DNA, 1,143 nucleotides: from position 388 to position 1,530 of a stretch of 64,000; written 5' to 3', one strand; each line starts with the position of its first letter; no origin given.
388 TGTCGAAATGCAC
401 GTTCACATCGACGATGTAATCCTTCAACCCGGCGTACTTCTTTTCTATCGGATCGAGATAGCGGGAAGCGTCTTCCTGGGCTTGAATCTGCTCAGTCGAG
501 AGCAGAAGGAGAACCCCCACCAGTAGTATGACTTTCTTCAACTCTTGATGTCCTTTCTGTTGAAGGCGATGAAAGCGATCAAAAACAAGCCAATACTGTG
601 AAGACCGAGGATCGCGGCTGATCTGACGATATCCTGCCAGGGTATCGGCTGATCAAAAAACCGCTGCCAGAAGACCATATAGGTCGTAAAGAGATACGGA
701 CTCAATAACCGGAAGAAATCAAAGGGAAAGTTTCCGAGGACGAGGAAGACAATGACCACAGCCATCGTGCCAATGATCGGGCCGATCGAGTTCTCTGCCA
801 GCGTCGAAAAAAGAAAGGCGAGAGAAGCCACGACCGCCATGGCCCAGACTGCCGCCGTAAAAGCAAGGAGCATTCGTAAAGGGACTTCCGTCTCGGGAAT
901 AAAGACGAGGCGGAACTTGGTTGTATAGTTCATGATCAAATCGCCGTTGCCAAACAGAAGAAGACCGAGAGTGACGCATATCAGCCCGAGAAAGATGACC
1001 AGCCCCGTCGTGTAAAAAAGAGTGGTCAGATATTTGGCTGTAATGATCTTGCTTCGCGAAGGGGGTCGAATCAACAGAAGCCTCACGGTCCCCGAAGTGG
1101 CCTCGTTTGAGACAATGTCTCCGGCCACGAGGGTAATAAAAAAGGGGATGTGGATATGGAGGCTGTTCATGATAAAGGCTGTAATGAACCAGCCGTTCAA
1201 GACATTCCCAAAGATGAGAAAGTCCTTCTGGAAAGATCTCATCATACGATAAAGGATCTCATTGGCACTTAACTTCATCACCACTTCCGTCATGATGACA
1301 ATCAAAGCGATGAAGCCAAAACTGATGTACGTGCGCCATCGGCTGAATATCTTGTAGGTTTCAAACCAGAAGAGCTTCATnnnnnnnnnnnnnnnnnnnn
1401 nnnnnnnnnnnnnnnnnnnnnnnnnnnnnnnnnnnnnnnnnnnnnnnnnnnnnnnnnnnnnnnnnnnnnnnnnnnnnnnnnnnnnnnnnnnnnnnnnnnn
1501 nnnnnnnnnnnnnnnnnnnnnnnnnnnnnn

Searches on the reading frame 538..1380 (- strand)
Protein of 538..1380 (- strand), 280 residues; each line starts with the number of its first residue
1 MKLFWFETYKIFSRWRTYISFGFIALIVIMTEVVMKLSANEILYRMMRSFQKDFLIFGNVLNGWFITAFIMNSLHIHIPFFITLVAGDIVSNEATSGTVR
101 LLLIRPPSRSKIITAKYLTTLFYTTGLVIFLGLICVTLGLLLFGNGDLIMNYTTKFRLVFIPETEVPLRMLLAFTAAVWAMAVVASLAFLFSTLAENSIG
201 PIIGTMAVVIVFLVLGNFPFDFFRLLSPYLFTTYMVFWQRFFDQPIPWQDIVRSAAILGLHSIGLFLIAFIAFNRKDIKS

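Call 39: search_protein_families(library=pfam, proteins=[window:538-1380:-], max_evalue=0.00001)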
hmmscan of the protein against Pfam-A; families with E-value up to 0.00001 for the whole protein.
window:538-1380:- (280 aa): 2 families
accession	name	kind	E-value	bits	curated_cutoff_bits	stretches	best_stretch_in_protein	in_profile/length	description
PF12679.13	ABC2_membrane_2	-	1.3e-10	41.4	27.2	1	62-277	56-282/283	ABC-2 family transporter protein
PF12730.13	ABC2_membrane_4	-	7.9e-07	29.7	27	1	5-211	3-176/179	ABC-2 family transporter protein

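Call 49: find_encoding_contigs(protein=window:538-1380:-, flank=10000, max_places=4)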
Protein window:538-1380:- (280 aa): 8 contigs read that carry it; 4 places shown.
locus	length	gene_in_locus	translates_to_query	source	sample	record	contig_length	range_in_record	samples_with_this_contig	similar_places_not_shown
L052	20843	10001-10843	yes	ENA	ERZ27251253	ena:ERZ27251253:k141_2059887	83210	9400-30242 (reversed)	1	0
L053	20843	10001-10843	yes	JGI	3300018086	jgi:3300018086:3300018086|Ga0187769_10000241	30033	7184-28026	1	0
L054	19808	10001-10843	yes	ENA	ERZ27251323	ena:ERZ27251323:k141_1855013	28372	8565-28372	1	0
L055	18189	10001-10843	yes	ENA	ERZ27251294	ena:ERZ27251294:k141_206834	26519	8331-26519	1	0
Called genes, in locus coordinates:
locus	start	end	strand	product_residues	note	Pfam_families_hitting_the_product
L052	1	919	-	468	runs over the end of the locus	PF00483:NTP_transferase, PF01128:IspD, PF12804:NTP_transf_3, PF25084:LbH_EIF2B, PF25087:GMPPB_C (weak), PF00132:Hexapep (weak), PF00132:Hexapep, PF14602:Hexapep_2, +1 more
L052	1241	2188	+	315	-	PF01656:CbiA, PF02374:ArsA_ATPase (faint), PF10609:ParA, PF13614:AAA_31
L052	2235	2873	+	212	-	PF00226:DnaJ, PF12844:HTH_19, PF01381:HTH_3 (weak), PF13413:HTH_25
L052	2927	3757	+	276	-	PF05036:SPOR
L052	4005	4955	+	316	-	PF00294:PfkB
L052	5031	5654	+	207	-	PF01618:MotA_ExbB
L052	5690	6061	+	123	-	PF02472:ExbD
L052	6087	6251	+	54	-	-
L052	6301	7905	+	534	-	PF03023:MurJ, PF13440:Polysacc_synt_3 (weak)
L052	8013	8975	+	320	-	PF13103:TonB_2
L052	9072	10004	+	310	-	PF00005:ABC_tran, PF13304:AAA_21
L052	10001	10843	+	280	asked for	PF12679:ABC2_membrane_2, PF12730:ABC2_membrane_4 (weak), PF10920:DUF2705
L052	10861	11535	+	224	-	-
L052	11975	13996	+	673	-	PF07715:Plug, PF00593:TonB_dep_Rec_b-barrel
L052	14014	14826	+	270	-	PF01261:AP_endonuc_2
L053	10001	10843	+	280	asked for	PF12679:ABC2_membrane_2, PF12730:ABC2_membrane_4 (weak), PF10920:DUF2705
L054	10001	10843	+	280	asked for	PF12679:ABC2_membrane_2, PF12730:ABC2_membrane_4 (weak), PF10920:DUF2705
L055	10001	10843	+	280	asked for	PF12679:ABC2_membrane_2, PF12730:ABC2_membrane_4 (weak), PF10920:DUF2705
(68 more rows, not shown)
